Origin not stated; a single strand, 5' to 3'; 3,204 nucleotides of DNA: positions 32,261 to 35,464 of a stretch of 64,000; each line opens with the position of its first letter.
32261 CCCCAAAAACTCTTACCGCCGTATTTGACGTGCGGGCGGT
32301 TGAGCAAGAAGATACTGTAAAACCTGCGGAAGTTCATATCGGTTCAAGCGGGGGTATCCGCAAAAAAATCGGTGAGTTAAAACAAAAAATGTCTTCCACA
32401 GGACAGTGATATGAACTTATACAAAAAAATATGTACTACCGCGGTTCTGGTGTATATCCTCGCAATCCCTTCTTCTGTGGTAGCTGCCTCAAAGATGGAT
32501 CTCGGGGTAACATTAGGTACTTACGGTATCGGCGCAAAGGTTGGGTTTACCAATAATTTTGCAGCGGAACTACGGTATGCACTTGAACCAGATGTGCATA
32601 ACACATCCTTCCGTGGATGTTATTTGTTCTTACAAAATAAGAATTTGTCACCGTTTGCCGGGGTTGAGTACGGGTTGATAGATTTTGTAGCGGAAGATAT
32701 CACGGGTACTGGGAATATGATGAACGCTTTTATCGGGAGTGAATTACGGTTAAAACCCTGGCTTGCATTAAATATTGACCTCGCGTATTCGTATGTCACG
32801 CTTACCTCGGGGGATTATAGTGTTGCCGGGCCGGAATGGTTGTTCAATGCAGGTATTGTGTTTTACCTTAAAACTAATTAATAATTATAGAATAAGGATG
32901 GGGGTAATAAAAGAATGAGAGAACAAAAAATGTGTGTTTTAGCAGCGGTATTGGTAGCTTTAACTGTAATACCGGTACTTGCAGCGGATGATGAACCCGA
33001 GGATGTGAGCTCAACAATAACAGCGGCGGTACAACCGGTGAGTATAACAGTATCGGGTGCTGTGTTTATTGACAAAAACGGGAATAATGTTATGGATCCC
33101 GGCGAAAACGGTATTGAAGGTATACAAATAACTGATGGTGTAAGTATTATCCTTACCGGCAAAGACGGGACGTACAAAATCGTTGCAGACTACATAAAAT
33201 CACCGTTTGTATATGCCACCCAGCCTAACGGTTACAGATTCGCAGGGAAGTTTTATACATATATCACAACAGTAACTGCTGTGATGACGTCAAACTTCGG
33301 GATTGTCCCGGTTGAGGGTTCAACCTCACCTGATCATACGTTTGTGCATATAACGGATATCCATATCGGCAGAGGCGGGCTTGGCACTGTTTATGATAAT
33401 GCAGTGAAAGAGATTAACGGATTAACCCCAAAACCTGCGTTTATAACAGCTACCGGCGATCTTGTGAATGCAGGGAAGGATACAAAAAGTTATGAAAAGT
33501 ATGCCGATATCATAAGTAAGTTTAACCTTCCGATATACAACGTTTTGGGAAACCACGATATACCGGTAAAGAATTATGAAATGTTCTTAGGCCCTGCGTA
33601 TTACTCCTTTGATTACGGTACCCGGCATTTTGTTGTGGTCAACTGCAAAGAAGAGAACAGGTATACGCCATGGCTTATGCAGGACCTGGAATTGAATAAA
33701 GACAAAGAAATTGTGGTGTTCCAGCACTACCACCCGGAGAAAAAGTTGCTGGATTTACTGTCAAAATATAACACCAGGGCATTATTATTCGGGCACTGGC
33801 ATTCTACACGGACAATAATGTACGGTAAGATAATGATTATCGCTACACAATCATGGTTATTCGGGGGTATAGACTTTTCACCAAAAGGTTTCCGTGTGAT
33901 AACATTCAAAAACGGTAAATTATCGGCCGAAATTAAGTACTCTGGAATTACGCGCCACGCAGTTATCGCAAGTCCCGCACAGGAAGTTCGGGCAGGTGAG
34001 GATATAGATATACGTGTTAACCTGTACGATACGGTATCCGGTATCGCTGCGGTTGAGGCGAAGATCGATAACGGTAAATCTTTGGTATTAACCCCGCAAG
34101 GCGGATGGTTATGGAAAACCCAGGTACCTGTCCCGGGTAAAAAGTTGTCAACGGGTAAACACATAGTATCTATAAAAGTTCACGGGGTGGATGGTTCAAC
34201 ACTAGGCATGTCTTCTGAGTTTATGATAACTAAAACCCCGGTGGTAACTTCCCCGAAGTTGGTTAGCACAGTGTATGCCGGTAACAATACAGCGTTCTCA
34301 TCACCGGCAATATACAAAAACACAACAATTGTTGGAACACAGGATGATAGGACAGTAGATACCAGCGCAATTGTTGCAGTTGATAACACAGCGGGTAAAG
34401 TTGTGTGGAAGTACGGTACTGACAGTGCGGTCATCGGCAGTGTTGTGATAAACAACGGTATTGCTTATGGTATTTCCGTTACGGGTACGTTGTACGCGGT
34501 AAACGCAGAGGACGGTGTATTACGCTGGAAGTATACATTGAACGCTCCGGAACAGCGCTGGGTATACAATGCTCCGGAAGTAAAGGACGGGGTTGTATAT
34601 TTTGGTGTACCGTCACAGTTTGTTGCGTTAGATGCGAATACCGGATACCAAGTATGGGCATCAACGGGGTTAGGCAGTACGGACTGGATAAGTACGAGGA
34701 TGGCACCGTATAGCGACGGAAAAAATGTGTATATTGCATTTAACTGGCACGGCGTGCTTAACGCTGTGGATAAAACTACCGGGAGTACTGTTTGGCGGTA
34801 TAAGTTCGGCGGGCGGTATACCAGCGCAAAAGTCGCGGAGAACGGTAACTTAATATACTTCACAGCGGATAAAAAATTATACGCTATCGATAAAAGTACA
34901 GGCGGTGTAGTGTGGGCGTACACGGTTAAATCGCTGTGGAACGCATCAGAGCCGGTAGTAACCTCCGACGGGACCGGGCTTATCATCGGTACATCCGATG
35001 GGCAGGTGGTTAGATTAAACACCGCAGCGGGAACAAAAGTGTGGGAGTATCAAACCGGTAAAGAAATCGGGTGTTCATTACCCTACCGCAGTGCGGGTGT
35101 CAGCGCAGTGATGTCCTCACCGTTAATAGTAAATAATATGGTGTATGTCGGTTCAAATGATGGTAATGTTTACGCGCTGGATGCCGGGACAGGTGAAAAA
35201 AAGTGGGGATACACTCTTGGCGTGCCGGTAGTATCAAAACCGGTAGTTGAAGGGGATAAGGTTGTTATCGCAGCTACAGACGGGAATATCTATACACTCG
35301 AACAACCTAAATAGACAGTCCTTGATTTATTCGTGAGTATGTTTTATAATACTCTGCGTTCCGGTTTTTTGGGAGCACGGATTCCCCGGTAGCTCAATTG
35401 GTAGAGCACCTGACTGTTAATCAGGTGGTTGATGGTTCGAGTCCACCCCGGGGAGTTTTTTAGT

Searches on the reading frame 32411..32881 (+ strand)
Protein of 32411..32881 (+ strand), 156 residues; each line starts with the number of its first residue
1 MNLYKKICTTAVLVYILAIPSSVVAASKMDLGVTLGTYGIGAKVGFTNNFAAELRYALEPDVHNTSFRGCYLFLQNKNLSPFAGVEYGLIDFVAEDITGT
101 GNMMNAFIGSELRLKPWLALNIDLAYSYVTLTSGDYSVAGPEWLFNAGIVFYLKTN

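Call 39: search_protein_families(library=pfam, proteins=[window:32411-32881:+], max_evalue=0.001)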
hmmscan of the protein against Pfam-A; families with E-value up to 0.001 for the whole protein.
window:32411-32881:+ (156 aa): 0 families

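Call 58: search_protein_families(library=ncbifam, proteins=[window:32411-32881:+], max_evalue=10)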
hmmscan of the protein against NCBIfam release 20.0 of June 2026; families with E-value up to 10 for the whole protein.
window:32411-32881:+ (156 aa): 1 family
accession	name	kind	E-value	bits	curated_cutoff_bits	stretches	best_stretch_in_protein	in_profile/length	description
TIGR04565.1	OMP_myx_plus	subfamily_domain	0.075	13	60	1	86-152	94-160/161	outer membrane beta-barrel domain-containing protein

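Call 78: find_related_loci(query=window:32411-32881:+, collection=viral_contigs, flank=4000)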
Query window:32411-32881:+ (156 aa) in viral_contigs; peptide patterns used: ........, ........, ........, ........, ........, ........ (x = any residue, [..] = any of these).
10 stretches matched a pattern, but none encodes a relative of the query by tblastn (E <= 1e-3).

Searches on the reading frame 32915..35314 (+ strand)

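Call 39: search_protein_families(library=pfam, proteins=[window:32915-35314:+], max_evalue=0.001)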
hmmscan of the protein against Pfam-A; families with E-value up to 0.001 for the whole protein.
window:32915-35314:+ (799 aa): 7 families
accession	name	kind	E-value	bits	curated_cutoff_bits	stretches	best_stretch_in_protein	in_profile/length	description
PF13570.13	Beta-prop_ACSF4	-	3.6e-39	135.5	133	2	567-796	28-242/329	Beta-alanine-activating enzyme, beta-propeller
PF13360.13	PQQ_2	-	1.3e-37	130.1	27.6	3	613-717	3-104/233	Outer membrane protein assembly factor BamB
PF01011.28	PQQ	-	1.8e-15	57.1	26.7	1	702-768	23-85/595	Glucose/ethanol/alcohol dehydrogenase, beta-propeller domain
PF00149.33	Metallophos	-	1.4e-12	48.9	21.5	1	142-297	2-190/191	Calcineurin-like phosphoesterase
PF16371.11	MetallophosN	-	6.1e-09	36.4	35.6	1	63-115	6-63/77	N terminal of Calcineurin-like phosphoesterase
PF25293.1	Beta-prop_EMC1_N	-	2.4e-06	27.8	34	0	599-718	28-151/219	EMC1 N-terminal beta-propeller domain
PF12850.12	Metallophos_2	-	8.7e-05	23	27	1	144-307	4-128/154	Calcineurin-like phosphoesterase superfamily domain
